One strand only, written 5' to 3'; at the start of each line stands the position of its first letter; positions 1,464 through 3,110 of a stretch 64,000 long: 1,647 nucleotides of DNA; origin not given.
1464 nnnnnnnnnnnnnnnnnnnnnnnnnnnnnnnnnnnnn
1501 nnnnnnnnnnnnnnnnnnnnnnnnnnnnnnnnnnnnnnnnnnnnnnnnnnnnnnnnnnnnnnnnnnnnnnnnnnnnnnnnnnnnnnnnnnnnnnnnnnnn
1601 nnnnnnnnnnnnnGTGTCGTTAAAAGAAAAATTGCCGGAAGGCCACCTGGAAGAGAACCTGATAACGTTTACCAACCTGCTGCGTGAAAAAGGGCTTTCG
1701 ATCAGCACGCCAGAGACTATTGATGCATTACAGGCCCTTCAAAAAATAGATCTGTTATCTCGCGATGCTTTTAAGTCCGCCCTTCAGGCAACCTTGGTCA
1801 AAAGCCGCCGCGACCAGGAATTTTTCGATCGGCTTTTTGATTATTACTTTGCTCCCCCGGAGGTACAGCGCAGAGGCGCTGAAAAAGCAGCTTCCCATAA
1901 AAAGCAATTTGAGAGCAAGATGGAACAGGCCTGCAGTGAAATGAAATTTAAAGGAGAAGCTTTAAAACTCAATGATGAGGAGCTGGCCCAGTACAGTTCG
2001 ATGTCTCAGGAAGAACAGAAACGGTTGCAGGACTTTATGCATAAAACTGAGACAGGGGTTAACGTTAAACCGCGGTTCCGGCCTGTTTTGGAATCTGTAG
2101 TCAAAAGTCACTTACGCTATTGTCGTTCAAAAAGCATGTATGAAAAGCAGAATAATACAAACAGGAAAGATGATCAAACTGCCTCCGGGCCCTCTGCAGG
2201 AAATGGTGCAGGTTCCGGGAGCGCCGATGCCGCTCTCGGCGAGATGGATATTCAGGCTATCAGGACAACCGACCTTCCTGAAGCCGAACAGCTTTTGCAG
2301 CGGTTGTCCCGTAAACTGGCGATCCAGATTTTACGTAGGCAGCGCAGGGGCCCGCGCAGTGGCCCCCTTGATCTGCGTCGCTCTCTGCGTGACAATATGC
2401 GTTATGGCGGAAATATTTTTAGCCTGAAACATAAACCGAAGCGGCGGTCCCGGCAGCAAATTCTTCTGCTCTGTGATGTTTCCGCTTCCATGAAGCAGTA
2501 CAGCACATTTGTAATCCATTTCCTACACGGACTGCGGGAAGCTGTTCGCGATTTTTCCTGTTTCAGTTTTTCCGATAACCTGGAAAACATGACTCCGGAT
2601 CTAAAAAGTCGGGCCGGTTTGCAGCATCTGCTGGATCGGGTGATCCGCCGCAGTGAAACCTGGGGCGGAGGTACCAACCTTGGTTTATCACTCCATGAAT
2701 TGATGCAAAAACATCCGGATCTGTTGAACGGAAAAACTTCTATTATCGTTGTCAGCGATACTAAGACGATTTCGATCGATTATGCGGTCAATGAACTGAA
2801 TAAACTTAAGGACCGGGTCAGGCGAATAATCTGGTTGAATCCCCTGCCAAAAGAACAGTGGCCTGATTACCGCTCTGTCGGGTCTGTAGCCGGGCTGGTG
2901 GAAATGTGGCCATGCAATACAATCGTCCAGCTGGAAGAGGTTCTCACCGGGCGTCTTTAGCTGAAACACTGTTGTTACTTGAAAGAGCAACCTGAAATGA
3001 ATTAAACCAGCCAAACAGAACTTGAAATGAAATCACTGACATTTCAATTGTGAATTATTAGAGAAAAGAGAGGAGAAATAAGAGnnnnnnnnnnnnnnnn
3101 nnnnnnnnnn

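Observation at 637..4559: MoxR AAA + CoxE-like VWA + CooC-like ATPase triad with no adjacent target enzyme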

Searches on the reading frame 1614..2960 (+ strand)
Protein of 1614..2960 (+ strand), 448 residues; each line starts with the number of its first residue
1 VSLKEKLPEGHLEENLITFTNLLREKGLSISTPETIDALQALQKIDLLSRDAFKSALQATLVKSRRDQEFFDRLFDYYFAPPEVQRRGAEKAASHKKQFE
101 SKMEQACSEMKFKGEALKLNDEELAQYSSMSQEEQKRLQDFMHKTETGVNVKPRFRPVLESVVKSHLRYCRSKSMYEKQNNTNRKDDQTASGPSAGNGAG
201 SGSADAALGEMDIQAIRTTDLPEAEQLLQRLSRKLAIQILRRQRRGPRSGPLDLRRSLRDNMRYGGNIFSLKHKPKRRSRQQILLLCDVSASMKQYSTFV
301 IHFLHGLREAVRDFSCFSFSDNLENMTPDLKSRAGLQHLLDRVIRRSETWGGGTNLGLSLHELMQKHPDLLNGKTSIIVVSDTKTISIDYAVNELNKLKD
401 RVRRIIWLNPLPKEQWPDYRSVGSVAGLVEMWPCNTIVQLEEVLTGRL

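Call 3: search_protein_families(library=pfam, proteins=[window:1614-2960:+], max_evalue=0.01)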
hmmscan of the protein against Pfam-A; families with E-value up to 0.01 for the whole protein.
window:1614-2960:+ (448 aa): 2 families
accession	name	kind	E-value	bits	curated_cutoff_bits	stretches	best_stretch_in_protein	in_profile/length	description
PF05762.20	VWA_CoxE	-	4.1e-47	160.9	26.4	1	239-422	14-199/222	VWA domain containing CoxE-like protein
PF13519.12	VWA_2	-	0.00015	22.8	27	1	283-383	1-106/107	von Willebrand factor type A domain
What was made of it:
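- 1614..2960 (+): CoxE-like VWA protein (448 aa): helical N-terminal half, low-complexity linker, C-terminal VWA domain with MIDAS. Pfam VWA_CoxE scores 160.9 bits (call 3).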

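Call 4: search_protein_families(library=ncbifam, proteins=[window:1614-2960:+], max_evalue=0.01)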
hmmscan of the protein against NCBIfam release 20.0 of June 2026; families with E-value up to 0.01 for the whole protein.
window:1614-2960:+ (448 aa): 2 families
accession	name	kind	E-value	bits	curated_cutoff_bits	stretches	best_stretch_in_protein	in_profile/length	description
NF047783.1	VWA_dom_MadC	equivalog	3.1e-32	112.1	600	2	228-417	273-461/498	MadC family VWA domain-containing protein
NF041121.1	SAV_2336_NTERM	domain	1.6e-05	24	200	1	184-304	55-176/475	SAV_2336 N-terminal domain-related protein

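Call 23: find_homologous_proteins(query=window:1614-2960:+, max_evalue=0.00001)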
Query window:1614-2960:+ (448 aa): 1656 proteins with E <= 0.00001 among 8000 candidates; the best 120 are listed.
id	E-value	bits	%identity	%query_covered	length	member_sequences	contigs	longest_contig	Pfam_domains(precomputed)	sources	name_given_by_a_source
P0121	8.4e-296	999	100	100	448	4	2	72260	PF05762.21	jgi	-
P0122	4.5e-218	743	74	100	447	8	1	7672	PF05762.21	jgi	-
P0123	1.1e-212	725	73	100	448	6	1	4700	PF05762.21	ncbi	-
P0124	4.5e-206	703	69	100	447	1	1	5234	PF13519.13,PF05762.21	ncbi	-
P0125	4.9e-206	703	68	100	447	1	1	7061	PF13519.13,PF05762.21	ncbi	-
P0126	1.6e-204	698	66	100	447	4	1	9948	PF13519.13,PF05762.21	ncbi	-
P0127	5.6e-204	696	69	100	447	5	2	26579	PF05762.21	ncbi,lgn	-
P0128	1.9e-203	694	67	100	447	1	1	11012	PF13519.13,PF05762.21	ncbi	-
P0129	1.9e-202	691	67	100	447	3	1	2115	PF13519.13,PF05762.21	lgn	-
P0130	3.2e-200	684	68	100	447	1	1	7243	PF05762.21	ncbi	-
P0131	3.4e-199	680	69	100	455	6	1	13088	PF05762.21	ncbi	-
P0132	1.5e-198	678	68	100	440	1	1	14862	PF13519.13,PF05762.21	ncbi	-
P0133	3.2e-194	664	67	100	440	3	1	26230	PF05762.21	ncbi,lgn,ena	-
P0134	1.1e-193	662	68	100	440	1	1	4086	PF13519.13,PF05762.21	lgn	-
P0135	3.0e-192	658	68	100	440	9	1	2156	PF13519.13,PF05762.21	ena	-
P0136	3.4e-192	657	67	100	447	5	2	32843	PF05762.21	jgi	-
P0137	3.8e-191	654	65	100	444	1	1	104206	PF05762.21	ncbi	ncbi:MAG: VWA domain-containing protein [Bacillota bacterium]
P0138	4.1e-190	651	65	100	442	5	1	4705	PF05762.21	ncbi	-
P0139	1.2e-189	649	67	99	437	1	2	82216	PF05762.21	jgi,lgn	-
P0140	3.7e-187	641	64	100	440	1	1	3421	PF13519.13,PF05762.21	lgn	-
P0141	5.4e-186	637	63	100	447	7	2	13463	PF13519.13,PF05762.21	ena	-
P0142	1.1e-185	636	62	100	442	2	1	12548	PF13519.13,PF05762.21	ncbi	-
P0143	3.9e-185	634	66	100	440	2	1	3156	PF13519.13,PF05762.21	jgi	jgi:uncharacterized protein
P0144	1.6e-184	632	64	100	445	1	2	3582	PF13519.13,PF05762.21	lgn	-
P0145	2.6e-184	631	65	98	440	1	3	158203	PF05762.21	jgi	jgi:uncharacterized protein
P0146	3.6e-184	631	63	100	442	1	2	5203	PF13519.13,PF05762.21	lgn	-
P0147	5.7e-184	630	63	99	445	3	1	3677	PF13519.13,PF05762.21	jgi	-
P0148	3.1e-183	628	62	100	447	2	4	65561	PF13519.13,PF05762.21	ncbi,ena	-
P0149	2.6e-182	625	64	99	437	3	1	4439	PF13519.13,PF05762.21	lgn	-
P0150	3.1e-182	625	63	100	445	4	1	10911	PF13519.13,PF05762.21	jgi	-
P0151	3.6e-182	624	65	100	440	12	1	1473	PF13519.13,PF05762.21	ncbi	-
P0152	7.1e-182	623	63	100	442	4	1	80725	PF13519.13,PF05762.21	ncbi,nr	ncbi:MAG: VWA domain-containing protein [Bacillota bacterium]|nr:VWA domain-containing protein [Baci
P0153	1.5e-179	616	61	100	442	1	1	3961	PF05762.21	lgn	-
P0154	4.3e-179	614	62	100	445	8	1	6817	PF13519.13,PF05762.21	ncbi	-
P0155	3.5e-178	611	63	100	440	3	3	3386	PF05762.21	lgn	-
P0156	3.8e-178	611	62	100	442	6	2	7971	PF05762.21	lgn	-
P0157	3.4e-177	608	62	100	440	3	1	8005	PF13519.13,PF05762.21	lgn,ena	-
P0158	4.5e-177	608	62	100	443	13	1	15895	PF13519.13,PF05762.21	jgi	-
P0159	5.1e-177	607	63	100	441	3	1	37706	PF05762.21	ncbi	-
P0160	5.2e-177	607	61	100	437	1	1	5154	PF05762.21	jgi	-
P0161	7.1e-177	607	62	100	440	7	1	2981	PF13519.13,PF05762.21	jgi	jgi:uncharacterized protein with von Willebrand factor type A (vWA) domain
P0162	8.4e-177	607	62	100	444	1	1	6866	PF05762.21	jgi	jgi:uncharacterized protein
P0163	9.9e-177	606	62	98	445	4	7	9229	PF13519.13,PF05762.21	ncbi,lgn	-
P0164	5.4e-176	604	62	100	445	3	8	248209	PF13519.13,PF05762.21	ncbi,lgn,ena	-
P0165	6.3e-176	604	60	100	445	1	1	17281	PF05762.21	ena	-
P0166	9.4e-176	603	59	100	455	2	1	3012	PF13519.13,PF05762.21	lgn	-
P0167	5.9e-174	597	61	100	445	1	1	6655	PF05762.21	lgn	-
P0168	9.6e-174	597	62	100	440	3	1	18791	PF13519.13,PF05762.21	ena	-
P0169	1.0e-173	597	58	100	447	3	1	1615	PF05762.21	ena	-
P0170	1.1e-173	596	63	98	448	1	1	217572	PF05762.21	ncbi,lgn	-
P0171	5.8e-173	594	61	98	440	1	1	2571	PF13519.13,PF05762.21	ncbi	-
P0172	1.2e-172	593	61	100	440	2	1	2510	PF05762.21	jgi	jgi:uncharacterized protein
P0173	4.3e-172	591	60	100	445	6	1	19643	PF13519.13,PF05762.21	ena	-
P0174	3.7e-171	588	60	100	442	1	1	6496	PF05762.21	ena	-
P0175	1.6e-170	586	62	98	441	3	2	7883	PF05762.21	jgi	jgi:uncharacterized protein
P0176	1.7e-170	586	60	100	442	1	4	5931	PF05762.21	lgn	-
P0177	2.7e-170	585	59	99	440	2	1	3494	PF05762.21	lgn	-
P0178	2.7e-169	582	62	96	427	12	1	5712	PF05762.21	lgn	-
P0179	3.0e-169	582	61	100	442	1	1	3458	PF05762.21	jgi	jgi:uncharacterized protein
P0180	4.2e-169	581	61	100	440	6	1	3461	PF13519.13,PF05762.21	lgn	-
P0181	4.7e-169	581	60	100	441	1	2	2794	PF05762.21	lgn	-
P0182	7.4e-169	581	60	100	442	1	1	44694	PF13519.13,PF05762.21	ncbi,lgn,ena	-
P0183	3.4e-168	578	59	100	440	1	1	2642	PF05762.21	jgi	-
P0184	3.6e-168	578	59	100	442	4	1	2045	PF05762.21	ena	-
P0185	3.9e-168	578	58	100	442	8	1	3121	PF05762.21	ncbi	-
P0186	4.1e-168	578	59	100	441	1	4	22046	PF05762.21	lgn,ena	-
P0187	6.2e-168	577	58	100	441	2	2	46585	PF05762.21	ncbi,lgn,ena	-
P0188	1.2e-167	576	59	100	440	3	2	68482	PF13519.13,PF05762.21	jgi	jgi:uncharacterized protein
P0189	5.1e-167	574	58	100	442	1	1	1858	PF05762.21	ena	-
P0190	1.0e-166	573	60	98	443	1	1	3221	PF05762.21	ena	-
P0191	7.9e-165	567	58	100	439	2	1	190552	PF13519.13,PF05762.21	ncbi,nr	ncbi:MAG: VWA domain-containing protein [Bacillota bacterium]|nr:VWA domain-containing protein [Baci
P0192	8.0e-165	567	58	100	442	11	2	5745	PF05762.21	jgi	-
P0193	9.1e-165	567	60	100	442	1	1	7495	PF05762.21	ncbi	-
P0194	1.5e-164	566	58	100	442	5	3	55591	PF05762.21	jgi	jgi:uncharacterized protein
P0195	2.7e-164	566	58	100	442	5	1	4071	PF05762.21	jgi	-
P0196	3.6e-163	562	58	100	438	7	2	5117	PF05762.21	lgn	-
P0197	3.7e-163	562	57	100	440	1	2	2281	PF05762.21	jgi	jgi:uncharacterized protein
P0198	1.4e-162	560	58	99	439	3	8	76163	PF13519.13,PF05762.21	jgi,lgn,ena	-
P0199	2.6e-162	559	57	100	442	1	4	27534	PF05762.21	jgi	jgi:uncharacterized protein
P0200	2.1e-160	553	57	98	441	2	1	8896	PF05762.21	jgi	-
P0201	4.1e-160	552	56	100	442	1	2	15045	PF05762.21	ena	-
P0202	5.0e-160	551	58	100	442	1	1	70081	PF05762.21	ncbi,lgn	-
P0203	5.4e-157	541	56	100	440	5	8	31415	PF13519.13,PF05762.21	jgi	-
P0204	1.2e-149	517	55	98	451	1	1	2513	PF05762.21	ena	-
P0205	6.1e-145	502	54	98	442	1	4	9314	PF05762.21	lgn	-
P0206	1.0e-138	481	51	98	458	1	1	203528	PF05762.21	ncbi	ncbi:MAG: VWA domain-containing protein [Bacillota bacterium]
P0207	1.2e-136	474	53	98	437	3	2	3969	PF05762.21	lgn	-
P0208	1.0e-134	468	49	98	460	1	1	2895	PF05762.21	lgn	-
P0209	3.3e-134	466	50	98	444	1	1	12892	PF05762.21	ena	-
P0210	1.0e-133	465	49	100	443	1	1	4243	PF05762.21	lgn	-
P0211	1.9e-132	461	49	100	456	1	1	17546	PF05762.21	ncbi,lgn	-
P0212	9.6e-131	455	49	98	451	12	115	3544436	PF05762.21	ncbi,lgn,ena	-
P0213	6.8e-130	452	50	98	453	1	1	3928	PF05762.21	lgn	-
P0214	1.6e-129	451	49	98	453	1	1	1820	PF05762.21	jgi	jgi:uncharacterized protein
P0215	1.9e-128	447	48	98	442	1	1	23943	PF05762.21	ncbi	-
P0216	5.9e-127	442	48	98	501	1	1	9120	PF05762.21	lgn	-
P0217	1.1e-126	442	49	98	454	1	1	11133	PF05762.21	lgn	-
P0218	1.5e-126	441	51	97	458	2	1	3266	PF05762.21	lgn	-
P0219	3.2e-126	440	47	100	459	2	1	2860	PF13519.13,PF05762.21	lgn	-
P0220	3.0e-124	434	47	98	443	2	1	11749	PF05762.21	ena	-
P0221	9.9e-124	432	47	98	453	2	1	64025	PF05762.21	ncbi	-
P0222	1.1e-123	432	47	98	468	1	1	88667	PF05762.21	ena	-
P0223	2.7e-123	430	44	97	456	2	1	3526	PF05762.21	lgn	-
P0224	1.1e-122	428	62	76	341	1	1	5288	PF05762.21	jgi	jgi:uncharacterized protein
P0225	1.6e-122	428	45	98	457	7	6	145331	PF05762.21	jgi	-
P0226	2.0e-121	424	46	100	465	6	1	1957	PF05762.21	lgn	-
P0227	3.0e-121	424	48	97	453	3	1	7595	PF05762.21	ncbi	-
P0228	4.8e-121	423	46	98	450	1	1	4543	PF05762.21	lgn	-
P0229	3.3e-120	420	49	94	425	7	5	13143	PF05762.21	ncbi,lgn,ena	-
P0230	5.3e-119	416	46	97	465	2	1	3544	PF05762.21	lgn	-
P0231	9.8e-101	356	41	97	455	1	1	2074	PF05762.21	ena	-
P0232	3.4e-95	338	38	97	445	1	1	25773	PF05762.21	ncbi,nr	ncbi:MAG: VWA domain-containing protein [Dethiobacter sp.]|nr:VWA domain-containing protein [Dethiob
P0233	5.7e-95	337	38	97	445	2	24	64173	PF05762.21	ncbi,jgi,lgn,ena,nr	ncbi:MAG: VWA domain-containing protein [Firmicutes bacterium]|jgi:uncharacterized protein with von 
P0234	6.6e-95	337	39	97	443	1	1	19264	PF05762.21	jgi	jgi:uncharacterized protein with von Willebrand factor type A (vWA) domain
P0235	2.0e-94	335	39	98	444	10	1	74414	PF05762.21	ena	-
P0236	6.0e-94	334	38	97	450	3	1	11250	PF05762.21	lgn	-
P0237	9.6e-92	327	37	98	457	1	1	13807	PF05762.21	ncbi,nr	ncbi:MAG: VWA domain-containing protein [Firmicutes bacterium]|nr:VWA domain-containing protein [Bac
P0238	3.8e-90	321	39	98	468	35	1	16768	PF05762.21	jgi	-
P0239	6.3e-90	321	38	98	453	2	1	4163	PF05762.21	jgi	-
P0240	3.0e-89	318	38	98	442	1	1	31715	PF05762.21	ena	-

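Call 24: find_encoding_contigs(protein=P0212, flank=10000, max_places=2)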
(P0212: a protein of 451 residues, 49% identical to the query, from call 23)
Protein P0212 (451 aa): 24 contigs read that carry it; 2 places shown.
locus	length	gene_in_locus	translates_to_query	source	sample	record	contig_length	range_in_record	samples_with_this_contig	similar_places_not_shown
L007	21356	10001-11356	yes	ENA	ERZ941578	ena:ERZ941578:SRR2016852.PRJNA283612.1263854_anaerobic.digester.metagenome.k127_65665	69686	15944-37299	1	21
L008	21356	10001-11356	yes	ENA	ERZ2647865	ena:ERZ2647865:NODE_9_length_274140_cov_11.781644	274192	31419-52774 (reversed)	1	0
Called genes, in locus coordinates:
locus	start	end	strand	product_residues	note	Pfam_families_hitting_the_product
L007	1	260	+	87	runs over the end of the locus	PF12116:SpoIIID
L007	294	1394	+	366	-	PF06723:MreB_Mbl, PF00022:Actin (faint), PF00012:HSP70, PF06277:EutA (weak), PF14450:FtsA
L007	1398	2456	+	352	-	PF02811:PHP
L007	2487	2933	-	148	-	PF04657:DMT_YdcZ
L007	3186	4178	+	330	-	PF00044:Gp_dh_N, PF02800:Gp_dh_C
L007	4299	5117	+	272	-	PF06560:GPI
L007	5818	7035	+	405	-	PF01837:HcyBio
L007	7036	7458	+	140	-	PF09383:NIL, PF12838:Fer4_7, PF13187:Fer4_9, PF00037:Fer4, PF12797:Fer4_2 (weak), PF12837:Fer4_6, PF13237:Fer4_10 (weak), PF14697:Fer4_21 (weak), +6 more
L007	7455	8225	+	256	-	PF27030:AbpE_bact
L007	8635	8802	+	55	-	-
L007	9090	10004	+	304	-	PF24883:NPHP3_N (faint), PF00004:AAA (weak), PF07724:AAA_2 (weak), PF07726:AAA_3 (faint), PF07728:AAA_5, PF13401:AAA_22 (faint)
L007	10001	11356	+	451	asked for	PF05762:VWA_CoxE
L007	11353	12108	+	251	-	PF01656:CbiA, PF10609:ParA (faint), PF13614:AAA_31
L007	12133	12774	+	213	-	PF00156:Pribosyltran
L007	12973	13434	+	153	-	PF22817:ApeP-like (weak), PF07977:FabA, PF22818:ApeI-like, PF01575:MaoC_dehydratas (faint)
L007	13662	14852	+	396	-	PF00438:S-AdoMet_synt_N, PF02772:S-AdoMet_synt_M, PF02773:S-AdoMet_synt_C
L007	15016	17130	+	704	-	PF23139:OB_YrrC, PF14520:HHH_5, PF14490:HHH_RecD2, PF01443:Viral_helicase1 (weak), PF13245:AAA_19, PF13604:AAA_30, PF18335:SH3_13, PF13538:UvrD_C_2, +3 more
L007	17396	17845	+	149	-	PF00156:Pribosyltran (faint)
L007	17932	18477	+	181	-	PF02482:Ribosomal_S30AE, PF16321:Ribosom_S30AE_C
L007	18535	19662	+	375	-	-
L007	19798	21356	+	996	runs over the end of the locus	PF07517:SecA_DEAD, PF00270:DEAD (weak), PF01043:SecA_PP_bind, PF21090:P-loop_SecA, PF07516:SecA_SW, PF02810:SEC-C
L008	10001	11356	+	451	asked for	PF05762:VWA_CoxE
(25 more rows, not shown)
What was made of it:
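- VWA and AcsF overlap by 4 nt in L007 (call 24).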

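Call 25: find_encoding_contigs(protein=P0233, flank=10000, max_places=2)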
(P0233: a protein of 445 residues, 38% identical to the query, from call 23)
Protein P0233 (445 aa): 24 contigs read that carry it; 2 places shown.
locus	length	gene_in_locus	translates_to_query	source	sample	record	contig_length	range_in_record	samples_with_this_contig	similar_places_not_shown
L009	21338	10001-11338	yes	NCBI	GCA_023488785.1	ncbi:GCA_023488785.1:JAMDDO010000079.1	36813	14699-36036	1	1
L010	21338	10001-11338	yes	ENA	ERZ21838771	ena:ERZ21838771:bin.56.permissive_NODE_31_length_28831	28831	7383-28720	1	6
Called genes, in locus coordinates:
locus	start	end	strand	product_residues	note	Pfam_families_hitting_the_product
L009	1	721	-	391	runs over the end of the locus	PF01676:Metalloenzyme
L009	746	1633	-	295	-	PF02899:Phage_int_SAM_1, PF13495:Phage_int_SAM_4 (weak), PF00589:Phage_integrase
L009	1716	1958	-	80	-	-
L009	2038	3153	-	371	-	PF05222:AlaDh_PNT_N, PF01262:AlaDh_PNT_C, PF02826:2-Hacid_dh_C (weak)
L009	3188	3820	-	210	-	PF01944:SpoIIM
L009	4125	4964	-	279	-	PF12982:DUF3866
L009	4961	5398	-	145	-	PF12982:DUF3866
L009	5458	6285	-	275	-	-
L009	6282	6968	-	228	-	PF00535:Glycos_transf_2, PF13641:Glyco_tranf_2_3 (weak)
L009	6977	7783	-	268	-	PF11382:MctB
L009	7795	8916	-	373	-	PF04263:TPK_catalytic, PF12555:SteA-like_C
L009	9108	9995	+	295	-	PF00004:AAA, PF05496:RuvB_N (faint), PF07724:AAA_2 (weak), PF07726:AAA_3 (faint), PF07728:AAA_5, PF13401:AAA_22 (weak)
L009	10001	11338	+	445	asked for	PF05762:VWA_CoxE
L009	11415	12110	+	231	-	PF01656:CbiA (weak), PF13614:AAA_31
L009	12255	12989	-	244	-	PF01555:N6_N4_Mtase, PF01170:UPF0020, PF09445:Methyltransf_15 (weak), PF13847:Methyltransf_31, PF08241:Methyltransf_11, PF13649:Methyltransf_25, PF01555:N6_N4_Mtase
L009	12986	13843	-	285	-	PF04556:DpnII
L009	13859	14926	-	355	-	PF02086:MethyltransfD12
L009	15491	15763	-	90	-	PF02604:PhdYeFM_antitox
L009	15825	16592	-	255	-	PF00072:Response_reg, PF08769:Spo0A_C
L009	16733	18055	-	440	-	PF13180:PDZ_2 (weak), PF17820:PDZ_6 (weak), PF05580:Peptidase_S55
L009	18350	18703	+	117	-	-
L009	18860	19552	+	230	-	PF00072:Response_reg, PF00486:Trans_reg_C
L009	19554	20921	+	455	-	PF00672:HAMP, PF00512:HisKA, PF02518:HATPase_c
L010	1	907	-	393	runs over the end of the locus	PF01676:Metalloenzyme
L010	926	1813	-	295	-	PF02899:Phage_int_SAM_1, PF13495:Phage_int_SAM_4 (weak), PF00589:Phage_integrase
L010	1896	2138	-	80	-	-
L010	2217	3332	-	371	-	PF05222:AlaDh_PNT_N, PF01262:AlaDh_PNT_C, PF02826:2-Hacid_dh_C (weak)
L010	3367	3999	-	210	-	PF01944:SpoIIM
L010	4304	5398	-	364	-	PF12982:DUF3866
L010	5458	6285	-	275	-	-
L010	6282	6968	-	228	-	PF00535:Glycos_transf_2, PF13641:Glyco_tranf_2_3 (weak)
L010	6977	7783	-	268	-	PF11382:MctB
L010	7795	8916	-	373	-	PF04263:TPK_catalytic, PF12555:SteA-like_C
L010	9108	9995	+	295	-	PF00004:AAA, PF05496:RuvB_N (faint), PF07724:AAA_2 (weak), PF07726:AAA_3 (faint), PF07728:AAA_5, PF13401:AAA_22 (weak)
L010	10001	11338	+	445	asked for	PF05762:VWA_CoxE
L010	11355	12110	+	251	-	PF00142:Fer4_NifH, PF01656:CbiA, PF02374:ArsA_ATPase (weak), PF06564:CBP_BcsQ (weak), PF10609:ParA (faint), PF13614:AAA_31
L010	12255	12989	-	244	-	PF01555:N6_N4_Mtase, PF01170:UPF0020, PF09445:Methyltransf_15 (weak), PF13847:Methyltransf_31, PF08241:Methyltransf_11, PF13649:Methyltransf_25, PF01555:N6_N4_Mtase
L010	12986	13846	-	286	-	PF04556:DpnII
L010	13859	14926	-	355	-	PF02086:MethyltransfD12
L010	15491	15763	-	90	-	PF02604:PhdYeFM_antitox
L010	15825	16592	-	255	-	PF00072:Response_reg, PF08769:Spo0A_C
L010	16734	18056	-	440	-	PF13180:PDZ_2 (weak), PF17820:PDZ_6 (weak), PF05580:Peptidase_S55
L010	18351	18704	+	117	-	-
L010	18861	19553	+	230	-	PF00072:Response_reg, PF00486:Trans_reg_C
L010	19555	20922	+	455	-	PF00672:HAMP, PF00512:HisKA, PF02518:HATPase_c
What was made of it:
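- The trio recurs in a quite different neighbourhood in L009/L010 (call 25).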
